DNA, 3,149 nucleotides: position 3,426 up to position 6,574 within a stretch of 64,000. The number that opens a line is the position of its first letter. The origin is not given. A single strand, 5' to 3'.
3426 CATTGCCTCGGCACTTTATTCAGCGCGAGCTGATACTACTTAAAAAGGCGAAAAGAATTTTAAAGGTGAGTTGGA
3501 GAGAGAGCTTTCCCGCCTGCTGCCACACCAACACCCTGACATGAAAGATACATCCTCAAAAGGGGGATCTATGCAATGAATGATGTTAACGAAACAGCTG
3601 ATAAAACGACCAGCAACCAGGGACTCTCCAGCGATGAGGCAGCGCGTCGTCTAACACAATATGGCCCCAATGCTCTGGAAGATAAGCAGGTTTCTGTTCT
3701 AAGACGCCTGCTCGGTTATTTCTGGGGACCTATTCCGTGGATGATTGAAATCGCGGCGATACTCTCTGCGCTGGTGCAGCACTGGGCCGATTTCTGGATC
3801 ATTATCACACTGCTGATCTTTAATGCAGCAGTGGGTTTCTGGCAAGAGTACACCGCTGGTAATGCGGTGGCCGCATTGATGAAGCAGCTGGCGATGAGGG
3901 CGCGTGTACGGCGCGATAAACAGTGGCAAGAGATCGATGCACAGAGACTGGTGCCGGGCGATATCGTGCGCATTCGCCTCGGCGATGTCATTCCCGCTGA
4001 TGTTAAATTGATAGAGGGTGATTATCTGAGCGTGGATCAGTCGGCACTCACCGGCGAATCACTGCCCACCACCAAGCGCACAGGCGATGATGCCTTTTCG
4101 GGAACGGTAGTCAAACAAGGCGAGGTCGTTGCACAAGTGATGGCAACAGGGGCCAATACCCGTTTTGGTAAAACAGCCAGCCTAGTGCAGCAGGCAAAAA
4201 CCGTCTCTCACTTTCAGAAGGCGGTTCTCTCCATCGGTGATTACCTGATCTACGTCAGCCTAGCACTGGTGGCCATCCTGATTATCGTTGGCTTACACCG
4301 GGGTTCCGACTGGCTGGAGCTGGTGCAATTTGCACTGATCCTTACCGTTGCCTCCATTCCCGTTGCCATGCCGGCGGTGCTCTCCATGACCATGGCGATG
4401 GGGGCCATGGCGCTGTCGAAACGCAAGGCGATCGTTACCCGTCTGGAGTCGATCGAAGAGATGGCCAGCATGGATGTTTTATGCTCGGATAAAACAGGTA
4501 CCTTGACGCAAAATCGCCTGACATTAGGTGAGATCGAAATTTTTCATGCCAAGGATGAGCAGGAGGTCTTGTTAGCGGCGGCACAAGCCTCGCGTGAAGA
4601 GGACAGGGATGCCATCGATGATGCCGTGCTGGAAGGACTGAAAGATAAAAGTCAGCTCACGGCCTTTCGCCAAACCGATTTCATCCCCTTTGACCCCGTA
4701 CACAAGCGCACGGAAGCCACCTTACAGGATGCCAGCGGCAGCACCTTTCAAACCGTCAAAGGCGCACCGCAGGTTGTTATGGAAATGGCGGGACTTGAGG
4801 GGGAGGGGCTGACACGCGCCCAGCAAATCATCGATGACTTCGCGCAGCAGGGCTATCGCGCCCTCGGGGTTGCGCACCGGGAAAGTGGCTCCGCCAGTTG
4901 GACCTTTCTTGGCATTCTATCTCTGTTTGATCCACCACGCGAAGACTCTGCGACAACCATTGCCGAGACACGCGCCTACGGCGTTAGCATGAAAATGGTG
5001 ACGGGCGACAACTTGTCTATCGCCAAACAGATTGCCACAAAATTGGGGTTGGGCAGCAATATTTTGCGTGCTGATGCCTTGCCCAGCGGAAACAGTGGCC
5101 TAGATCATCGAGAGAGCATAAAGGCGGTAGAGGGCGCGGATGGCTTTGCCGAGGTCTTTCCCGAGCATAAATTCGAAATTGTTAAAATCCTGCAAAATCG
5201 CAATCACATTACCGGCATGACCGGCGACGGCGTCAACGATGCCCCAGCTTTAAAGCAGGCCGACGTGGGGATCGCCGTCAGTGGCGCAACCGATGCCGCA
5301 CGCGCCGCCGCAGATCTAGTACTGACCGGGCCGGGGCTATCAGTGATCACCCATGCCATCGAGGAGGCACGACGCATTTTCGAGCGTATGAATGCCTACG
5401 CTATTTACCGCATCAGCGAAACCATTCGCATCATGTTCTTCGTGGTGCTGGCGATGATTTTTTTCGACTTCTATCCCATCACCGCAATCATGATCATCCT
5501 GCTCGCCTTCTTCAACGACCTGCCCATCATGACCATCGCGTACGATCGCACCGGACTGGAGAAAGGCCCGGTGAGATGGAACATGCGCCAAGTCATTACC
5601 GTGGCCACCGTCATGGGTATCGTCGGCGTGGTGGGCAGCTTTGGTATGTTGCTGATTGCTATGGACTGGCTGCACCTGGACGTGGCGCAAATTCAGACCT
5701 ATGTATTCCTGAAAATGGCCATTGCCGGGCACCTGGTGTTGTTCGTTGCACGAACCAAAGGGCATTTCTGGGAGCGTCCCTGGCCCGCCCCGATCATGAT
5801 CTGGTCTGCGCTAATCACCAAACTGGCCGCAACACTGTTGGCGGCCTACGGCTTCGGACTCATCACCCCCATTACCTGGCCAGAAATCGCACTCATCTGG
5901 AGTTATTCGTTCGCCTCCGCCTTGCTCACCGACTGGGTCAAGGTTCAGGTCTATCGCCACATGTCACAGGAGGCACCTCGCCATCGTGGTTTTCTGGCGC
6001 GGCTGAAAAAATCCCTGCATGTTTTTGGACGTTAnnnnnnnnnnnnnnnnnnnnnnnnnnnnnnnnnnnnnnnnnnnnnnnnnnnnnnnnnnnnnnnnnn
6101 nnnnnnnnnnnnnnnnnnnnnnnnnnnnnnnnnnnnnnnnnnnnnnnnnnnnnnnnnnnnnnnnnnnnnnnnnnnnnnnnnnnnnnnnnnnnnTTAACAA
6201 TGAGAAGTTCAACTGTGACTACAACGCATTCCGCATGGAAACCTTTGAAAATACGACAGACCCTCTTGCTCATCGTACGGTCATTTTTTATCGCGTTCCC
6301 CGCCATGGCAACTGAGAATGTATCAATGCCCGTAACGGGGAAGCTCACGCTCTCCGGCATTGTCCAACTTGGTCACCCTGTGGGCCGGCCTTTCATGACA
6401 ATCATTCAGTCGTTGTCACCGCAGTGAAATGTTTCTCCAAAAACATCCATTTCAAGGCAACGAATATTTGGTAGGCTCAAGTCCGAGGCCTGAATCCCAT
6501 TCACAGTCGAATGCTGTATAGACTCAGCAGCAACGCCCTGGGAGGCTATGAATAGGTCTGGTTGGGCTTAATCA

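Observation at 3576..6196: Bacterial type IIIA (plant/fungal-like) plasma-membrane H+-ATPase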

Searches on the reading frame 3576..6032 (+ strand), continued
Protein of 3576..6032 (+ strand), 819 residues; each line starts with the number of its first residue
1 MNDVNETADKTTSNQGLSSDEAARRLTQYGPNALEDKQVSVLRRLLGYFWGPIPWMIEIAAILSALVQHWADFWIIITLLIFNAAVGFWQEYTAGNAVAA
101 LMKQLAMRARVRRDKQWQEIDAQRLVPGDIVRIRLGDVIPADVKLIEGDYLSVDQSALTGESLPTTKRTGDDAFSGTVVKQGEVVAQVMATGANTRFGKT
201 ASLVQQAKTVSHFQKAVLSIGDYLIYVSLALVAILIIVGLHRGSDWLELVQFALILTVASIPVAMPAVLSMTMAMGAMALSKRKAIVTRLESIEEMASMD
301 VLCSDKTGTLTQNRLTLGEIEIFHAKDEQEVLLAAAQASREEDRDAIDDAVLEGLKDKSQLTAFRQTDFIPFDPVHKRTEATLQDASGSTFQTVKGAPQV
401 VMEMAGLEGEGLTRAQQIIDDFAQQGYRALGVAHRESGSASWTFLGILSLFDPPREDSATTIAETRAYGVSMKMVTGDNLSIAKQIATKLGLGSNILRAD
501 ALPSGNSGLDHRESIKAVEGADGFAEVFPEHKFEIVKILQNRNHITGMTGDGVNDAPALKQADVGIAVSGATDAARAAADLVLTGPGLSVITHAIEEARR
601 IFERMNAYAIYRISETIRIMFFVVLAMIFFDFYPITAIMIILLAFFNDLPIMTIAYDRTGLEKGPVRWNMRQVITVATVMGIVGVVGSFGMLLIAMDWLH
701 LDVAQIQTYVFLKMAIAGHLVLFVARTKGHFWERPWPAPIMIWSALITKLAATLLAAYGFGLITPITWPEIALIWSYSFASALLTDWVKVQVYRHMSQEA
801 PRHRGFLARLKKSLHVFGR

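Call 36: find_encoding_contigs(protein=window:3576-6032:+, flank=3000, max_places=4)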
Protein window:3576-6032:+ (819 aa): 3 contigs read that carry it; 3 places shown.
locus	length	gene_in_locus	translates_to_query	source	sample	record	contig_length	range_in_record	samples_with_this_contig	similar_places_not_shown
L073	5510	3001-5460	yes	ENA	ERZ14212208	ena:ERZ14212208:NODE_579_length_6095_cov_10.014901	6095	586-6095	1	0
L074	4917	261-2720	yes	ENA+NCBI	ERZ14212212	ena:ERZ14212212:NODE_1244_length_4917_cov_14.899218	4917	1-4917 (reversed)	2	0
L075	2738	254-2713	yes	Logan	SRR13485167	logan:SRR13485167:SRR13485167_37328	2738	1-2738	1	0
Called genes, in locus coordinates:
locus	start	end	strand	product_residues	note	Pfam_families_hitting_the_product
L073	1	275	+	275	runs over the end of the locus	PF00763:THF_DHG_CYH, PF02882:THF_DHG_CYH_C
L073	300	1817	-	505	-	PF08668:HDOD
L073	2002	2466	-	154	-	PF00872:Transposase_mut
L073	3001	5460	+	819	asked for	PF00690:Cation_ATPase_N, PF00122:E1-E2_ATPase, PF00702:Hydrolase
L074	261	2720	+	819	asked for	PF00690:Cation_ATPase_N, PF00122:E1-E2_ATPase, PF00702:Hydrolase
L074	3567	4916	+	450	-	?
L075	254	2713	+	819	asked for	PF00690:Cation_ATPase_N, PF00122:E1-E2_ATPase, PF00702:Hydrolase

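Call 46: search_protein_families(library=ncbifam, proteins=[L055:8726-10099:+, L001:3819-4493:+, L063:8448-9440:+, L002:1828-2574:-, L037:9570-10037:+, L026:801-1799:+, L013:2317-3234:+, L018:943-2151:+, L022:8489-9313:+, L043:417-3053:-], max_evalue=0.001)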
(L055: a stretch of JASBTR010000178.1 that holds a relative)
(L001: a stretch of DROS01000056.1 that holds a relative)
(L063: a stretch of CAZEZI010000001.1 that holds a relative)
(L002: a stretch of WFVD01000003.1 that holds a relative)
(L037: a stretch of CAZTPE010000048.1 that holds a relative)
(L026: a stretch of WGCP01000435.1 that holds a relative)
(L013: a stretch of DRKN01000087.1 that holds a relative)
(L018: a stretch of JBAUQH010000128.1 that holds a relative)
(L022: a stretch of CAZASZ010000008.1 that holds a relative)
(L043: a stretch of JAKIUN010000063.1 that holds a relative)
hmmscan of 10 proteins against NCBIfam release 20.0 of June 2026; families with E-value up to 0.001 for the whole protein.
L055:8726-10099:+ (458 aa): 13 families
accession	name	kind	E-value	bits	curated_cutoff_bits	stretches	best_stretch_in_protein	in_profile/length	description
TIGR00909.1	2A0306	subfamily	1.1e-51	176.2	556.8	1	5-414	3-427/429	amino acid transporter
NF053761.1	BrChAATpBcaP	equivalog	7.5e-38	130.7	690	1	5-418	22-451/460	branched-chain amino acid transporter BcaP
TIGR00905.1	2A0302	subfamily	2.4e-23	82.7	409.05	1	4-392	6-411/473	basic amino acid/polyamine antiporter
TIGR00911.1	2A0308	subfamily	3e-21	75.5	701.8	1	4-402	45-459/505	L-type amino acid transporter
TIGR00906.1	2A0303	subfamily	4.2e-20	71.7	681.7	1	5-366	31-428/602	cationic amino acid transport permease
NF008245.0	PRK11021.1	equivalog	9e-19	67.8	284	1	4-370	5-372/419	L-methionine/branched-chain amino acid transporter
NF007929.0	PRK10644.1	equivalog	1.1e-14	54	574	1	3-314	6-317/445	arginine/agmatine antiporter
NF008466.1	PRK11357.1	equivalog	8.1e-12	44.8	800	1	5-312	8-322/446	fructoselysine/psicoselysine transporter FrlA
NF007938.0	PRK10655.1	equivalog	6.9e-10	38.7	409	1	3-314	4-315/438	putrescine-ornithine antiporter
TIGR01773.1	GABAperm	equivalog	1.4e-09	37.3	678.1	1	14-313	21-327/452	GABA permease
TIGR03810.1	arg_ornith_anti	equivalog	8.6e-08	31.3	591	1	5-364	1-377/468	arginine-ornithine antiporter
TIGR04298.1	his_histam_anti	equivalog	3.4e-07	29.8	750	1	18-313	13-313/429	histidine-histamine antiporter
TIGR00930.1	2a30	subfamily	0.00092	17.5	953.4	1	274-357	389-476/936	K-Cl cotransporter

L001:3819-4493:+ (225 aa): 0 families

L063:8448-9440:+ (331 aa): 2 families
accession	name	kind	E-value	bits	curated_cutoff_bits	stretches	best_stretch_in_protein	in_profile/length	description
TIGR02136.1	ptsS_2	subfamily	8.7e-39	133.4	206.6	1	56-323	40-295/295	phosphate ABC transporter substrate-binding protein PstS family protein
TIGR00975.1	3a0107s03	equivalog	2.1e-07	30.3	205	0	59-146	3-87/315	phosphate ABC transporter substrate-binding protein PstS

L002:1828-2574:- (249 aa): 8 families
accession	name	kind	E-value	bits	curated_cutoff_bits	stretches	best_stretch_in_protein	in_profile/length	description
NF006901.0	PRK09392.1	equivalog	1.3e-11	44.3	211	1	23-237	7-217/236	transcriptional activator FtrB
TIGR03697.1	NtcA_cyano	equivalog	1.6e-07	31.3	244.95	1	63-233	11-184/193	global nitrogen regulator NtcA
NF041163.2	encap_f2b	equivalog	3.9e-06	26.2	400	1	25-146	73-196/450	family 2B encapsulin nanocompartment shell protein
NF008732.0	PRK11753.1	equivalog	1.4e-05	24.7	266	1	36-226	13-205/214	cAMP-activated global transcriptional regulator CRP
NF010499.0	PRK13918.1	equivalog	2.8e-05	23.7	274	1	50-239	16-199/205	CRP/FNR family transcriptional regulator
NF050815.1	TransActFtrBCaul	equivalog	9.6e-05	21.7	300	1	25-214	11-197/251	transcriptional activator FtrB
NF052518.1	TransRegLdrP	equivalog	0.00011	22.3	300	1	72-241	26-188/195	transcriptional regulator LdrP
NF007707.0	PRK10402.1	subfamily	0.00018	21.2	180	1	37-181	27-166/226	transcriptional regulator YeiL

L037:9570-10037:+ (156 aa): 0 families

L026:801-1799:+ (333 aa): 14 families
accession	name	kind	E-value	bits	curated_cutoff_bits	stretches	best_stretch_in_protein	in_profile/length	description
TIGR01534.1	GAPDH-I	equivalog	9.3e-113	376.7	367.2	1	3-327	1-330/330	type I glyceraldehyde-3-phosphate dehydrogenase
NF005830.0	PRK07729.1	equivalog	1.1e-112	376.3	546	1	1-332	2-330/343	glyceraldehyde-3-phosphate dehydrogenase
NF033735.1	G3PDH_Arsen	exception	4.4e-102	341.9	450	1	4-329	1-323/323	ArsJ-associated glyceraldehyde-3-phosphate dehydrogenase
NF005641.0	PRK07403.1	equivalog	3.1e-95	319.2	616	1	1-332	1-332/337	type I glyceraldehyde-3-phosphate dehydrogenase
NF010058.0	PRK13535.1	equivalog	2.1e-91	306.6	539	1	1-330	2-331/339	erythrose-4-phosphate dehydrogenase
TIGR01532.1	E4PD_g-proteo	equivalog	8.7e-91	304.6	530.55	1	3-327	1-325/325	erythrose-4-phosphate dehydrogenase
NF006512.0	PRK08955.1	equivalog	1.6e-88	297.2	563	1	3-333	4-331/334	glyceraldehyde-3-phosphate dehydrogenase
NF011954.0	PRK15425.1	equivalog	1.2e-81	274.4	662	1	3-332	4-329/331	glyceraldehyde-3-phosphate dehydrogenase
NF006139.0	PRK08289.1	equivalog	3.9e-73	246.7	431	1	4-330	131-467/480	glyceraldehyde-3-phosphate dehydrogenase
NF011456.0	PRK14874.1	equivalog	8.7e-08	31.5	223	1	66-181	47-159/346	aspartate-semialdehyde dehydrogenase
NF003251.0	PRK04207.1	equivalog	1.3e-05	24.4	185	1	145-264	133-244/343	type II glyceraldehyde-3-phosphate dehydrogenase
NF006416.0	PRK08664.1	subfamily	2.1e-05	23.9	232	0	145-181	142-177/350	aspartate-semialdehyde dehydrogenase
TIGR01296.1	asd_B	equivalog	2.9e-05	23.3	324.2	0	126-181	98-155/339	aspartate-semialdehyde dehydrogenase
TIGR00978.1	asd_EA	equivalog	0.00024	20.3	301.2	0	146-181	140-175/342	aspartate-semialdehyde dehydrogenase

L013:2317-3234:+ (306 aa): 0 families

L018:943-2151:+ (403 aa): 8 families
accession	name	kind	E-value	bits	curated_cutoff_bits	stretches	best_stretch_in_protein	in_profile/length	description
TIGR00016.1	ackA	subfamily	2.4e-117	392.1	293.4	1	9-394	6-403/405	acetate/propionate family kinase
NF005462.0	PRK07058.1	equivalog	6.7e-112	374.4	486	1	9-395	6-390/396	acetate/propionate family kinase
NF009063.0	PRK12397.1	equivalog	4.5e-107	358.2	659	1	8-395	4-393/404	acetate/propionate family kinase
NF009045.0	PRK12379.1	equivalog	3.2e-96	322.6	580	1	8-391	6-389/402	propionate kinase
NF005520.0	PRK07157.1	equivalog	2.7e-92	310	561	1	9-394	5-397/400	acetate kinase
NF009099.0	PRK12440.1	equivalog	8.5e-83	278.5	693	1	9-390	6-392/397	acetate/propionate family kinase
NF002834.0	PRK03011.1-5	subfamily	4e-24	85.4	222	1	8-351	4-323/357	butyrate kinase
TIGR02707.1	butyr_kinase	equivalog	1.1e-17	64.1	289.1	1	177-351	147-320/351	butyrate kinase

L022:8489-9313:+ (275 aa): 5 families
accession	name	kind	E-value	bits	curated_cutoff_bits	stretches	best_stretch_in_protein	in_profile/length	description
TIGR03709.1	PPK2_rel_1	subfamily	3.6e-116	387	247.2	1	8-267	2-261/264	PPK2 family polyphosphate kinase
NF042973.1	ADPpolyPPhtase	equivalog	7.5e-93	310.8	450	1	8-262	4-270/285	ADP-polyphosphate phosphotransferase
TIGR03708.1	poly_P_AMP_trns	equivalog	1.9e-64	218.1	547.65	1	31-254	269-491/493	polyphosphate:AMP phosphotransferase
TIGR03707.1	PPK2_P_aer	equivalog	1.4e-47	162.4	301.8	1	39-253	9-222/230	polyphosphate kinase 2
NF050016.1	PolyPhAMPPhtase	equivalog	1.5e-46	159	800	1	58-254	275-471/472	polyphosphate:AMP phosphotransferase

L043:417-3053:- (879 aa): 5 families
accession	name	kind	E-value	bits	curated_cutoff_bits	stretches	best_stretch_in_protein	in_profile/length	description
TIGR02094.1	more_P_ylases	subfamily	6.5e-241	801.3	191.7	1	145-746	1-600/600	alpha-glucan family phosphorylase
NF041129.1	maldex_phorlase_Thcocales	equivalog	3.5e-196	653.9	1500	1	50-816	4-754/816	maltodextrin phosphorylase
TIGR02093.1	P_ylase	subfamily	3.6e-22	78.3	552.9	2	309-657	311-670/804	glycogen/starch/alpha-glucan family phosphorylase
NF011561.0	PRK14985.1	equivalog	4.1e-15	55.1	1273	2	308-659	306-665/800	maltodextrin phosphorylase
NF011562.0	PRK14986.1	equivalog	2.9e-10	38.9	1546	1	392-659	414-678/815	glycogen phosphorylase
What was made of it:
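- Acetate kinase, GAPDH, PPK2 and a CRP/FNR regulator also occur nearby (call 46).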

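Call 52: list_cluster_members(proteins=[window:3576-6032:+, window:6870-9386:+])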
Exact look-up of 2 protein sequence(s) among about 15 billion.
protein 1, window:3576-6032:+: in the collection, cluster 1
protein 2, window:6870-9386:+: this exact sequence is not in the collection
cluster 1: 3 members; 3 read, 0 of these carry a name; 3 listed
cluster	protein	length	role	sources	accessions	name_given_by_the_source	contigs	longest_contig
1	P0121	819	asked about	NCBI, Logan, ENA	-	-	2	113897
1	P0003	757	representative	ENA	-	-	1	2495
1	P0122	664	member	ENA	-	-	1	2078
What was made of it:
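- Tried and rejected: The exact protein is in NCBI, ENA and Logan without a name or accession (call 52).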

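Call 54: find_encoding_contigs(protein=P0086, flank=9000, max_places=1)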
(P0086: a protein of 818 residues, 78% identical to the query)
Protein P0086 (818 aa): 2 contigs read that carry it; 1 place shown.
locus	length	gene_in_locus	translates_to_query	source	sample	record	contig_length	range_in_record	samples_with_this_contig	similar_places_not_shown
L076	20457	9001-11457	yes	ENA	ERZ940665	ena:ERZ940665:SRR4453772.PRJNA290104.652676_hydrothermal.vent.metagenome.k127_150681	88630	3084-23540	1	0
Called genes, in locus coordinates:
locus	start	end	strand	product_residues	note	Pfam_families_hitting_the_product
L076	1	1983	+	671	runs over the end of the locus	PF01926:MMR_HSR1, PF02421:FeoB_N, PF07670:Gate, PF07664:FeoB_C, PF07670:Gate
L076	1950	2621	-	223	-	-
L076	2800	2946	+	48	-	PF11295:DUF3096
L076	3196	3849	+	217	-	PF01694:Rhomboid, PF08551:DUF1751 (weak)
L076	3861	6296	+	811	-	PF01326:PPDK_N, PF00391:PEP-utilizers, PF02896:PEP-utilizers_C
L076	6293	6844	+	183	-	PF03729:DUF308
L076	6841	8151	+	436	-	PF03952:Enolase_N, PF00113:Enolase_C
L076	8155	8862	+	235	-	PF00300:His_Phos_1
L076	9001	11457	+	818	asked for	PF00690:Cation_ATPase_N, PF00122:E1-E2_ATPase, PF00702:Hydrolase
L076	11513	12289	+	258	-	PF01925:TauE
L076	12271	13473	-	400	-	PF07690:MFS_1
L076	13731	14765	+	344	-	PF03600:CitMHS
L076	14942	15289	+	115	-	PF02627:CMD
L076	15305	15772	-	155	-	PF08238:Sel1 (weak)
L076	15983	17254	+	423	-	PF10938:YfdX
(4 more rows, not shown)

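Call 55: find_encoding_contigs(protein=P0089, flank=9000, max_places=1)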
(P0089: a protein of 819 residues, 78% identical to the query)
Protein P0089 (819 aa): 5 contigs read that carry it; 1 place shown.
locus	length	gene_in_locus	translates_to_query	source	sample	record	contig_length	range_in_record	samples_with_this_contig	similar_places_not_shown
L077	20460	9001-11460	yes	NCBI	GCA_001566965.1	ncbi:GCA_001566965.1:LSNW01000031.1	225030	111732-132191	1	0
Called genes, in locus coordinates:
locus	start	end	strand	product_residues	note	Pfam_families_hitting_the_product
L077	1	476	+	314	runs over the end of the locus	PF02470:MlaD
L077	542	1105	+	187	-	PF03886:ABC_trans_aux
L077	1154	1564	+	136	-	PF13520:AA_permease_2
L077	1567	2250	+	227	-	PF00300:His_Phos_1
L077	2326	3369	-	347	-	PF00389:2-Hacid_dh, PF02826:2-Hacid_dh_C, PF03446:NAD_binding_2 (weak)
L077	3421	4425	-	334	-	PF00044:Gp_dh_N, PF02800:Gp_dh_C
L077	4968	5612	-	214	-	PF00027:cNMP_binding, PF13545:HTH_Crp_2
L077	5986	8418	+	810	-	PF01326:PPDK_N, PF00391:PEP-utilizers, PF02896:PEP-utilizers_C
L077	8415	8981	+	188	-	PF03729:DUF308 (weak)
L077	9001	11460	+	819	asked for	PF00690:Cation_ATPase_N, PF00122:E1-E2_ATPase, PF00702:Hydrolase, PF13246:Cation_ATPase (weak)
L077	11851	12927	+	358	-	PF01594:AI-2E_transport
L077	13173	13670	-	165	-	-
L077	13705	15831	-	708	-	PF02922:CBM_48, PF00128:Alpha-amylase, PF21156:ISOA1-3_C (weak)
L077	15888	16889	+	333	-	PF10938:YfdX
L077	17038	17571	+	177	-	PF01661:Macro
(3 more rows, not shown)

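Call 56: find_encoding_contigs(protein=P0099, flank=9000, max_places=1)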
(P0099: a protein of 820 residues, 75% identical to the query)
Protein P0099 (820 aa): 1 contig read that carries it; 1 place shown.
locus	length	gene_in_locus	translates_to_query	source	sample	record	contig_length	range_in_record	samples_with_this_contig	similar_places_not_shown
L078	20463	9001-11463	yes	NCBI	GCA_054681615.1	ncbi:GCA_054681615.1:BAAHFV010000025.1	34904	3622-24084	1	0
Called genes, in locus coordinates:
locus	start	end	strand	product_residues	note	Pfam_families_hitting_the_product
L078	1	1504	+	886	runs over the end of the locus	PF13510:Fer2_4, PF10588:NADH-G_4Fe-4S_3, PF22117:Fer4_Nqo3, PF04879:Molybdop_Fe4S4 (weak), PF00384:Molybdopterin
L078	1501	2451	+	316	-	PF00146:NADHdh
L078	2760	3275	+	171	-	PF13183:Fer4_8 (faint), PF13534:Fer4_17 (faint), PF14697:Fer4_21 (faint), PF12797:Fer4_2 (faint), PF13237:Fer4_10 (weak), PF12838:Fer4_7, PF13187:Fer4_9 (weak), PF00037:Fer4, +3 more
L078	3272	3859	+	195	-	PF00499:Oxidored_q3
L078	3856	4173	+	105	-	PF00420:Oxidored_q2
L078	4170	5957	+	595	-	PF00662:Proton_antipo_N, PF00361:Proton_antipo_M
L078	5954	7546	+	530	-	PF00361:Proton_antipo_M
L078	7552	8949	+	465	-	PF00361:Proton_antipo_M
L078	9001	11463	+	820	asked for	PF00690:Cation_ATPase_N, PF00122:E1-E2_ATPase, PF00702:Hydrolase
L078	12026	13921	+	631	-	PF00916:Sulfate_transp, PF13466:STAS_2 (faint), PF01740:STAS (weak)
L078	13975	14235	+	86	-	-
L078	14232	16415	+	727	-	PF00361:Proton_antipo_M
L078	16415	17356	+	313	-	PF00146:NADHdh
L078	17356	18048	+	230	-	-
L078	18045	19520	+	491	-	PF00361:Proton_antipo_M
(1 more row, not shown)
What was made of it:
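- In Methylohalobius crimeensis the order is nuoG-N>pump (calls 54-56).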

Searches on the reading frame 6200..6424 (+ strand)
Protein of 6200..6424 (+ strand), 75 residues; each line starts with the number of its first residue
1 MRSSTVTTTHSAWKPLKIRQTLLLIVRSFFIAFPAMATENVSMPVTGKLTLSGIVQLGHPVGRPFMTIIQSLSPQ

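Call 16: search_protein_families(library=pfam, proteins=[window:6200-6424:+], max_evalue=0.001)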
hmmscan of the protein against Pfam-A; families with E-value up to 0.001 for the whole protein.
window:6200-6424:+ (75 aa): 0 families
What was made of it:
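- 6200..6427 (+): A 75-codon ORF that is probably the frameshifted 5' stump (about 6200-6386) of the PstS-family binding-protein gene. That gene follows the pump directly in 9 related species. There is no Pfam hit (call 16).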
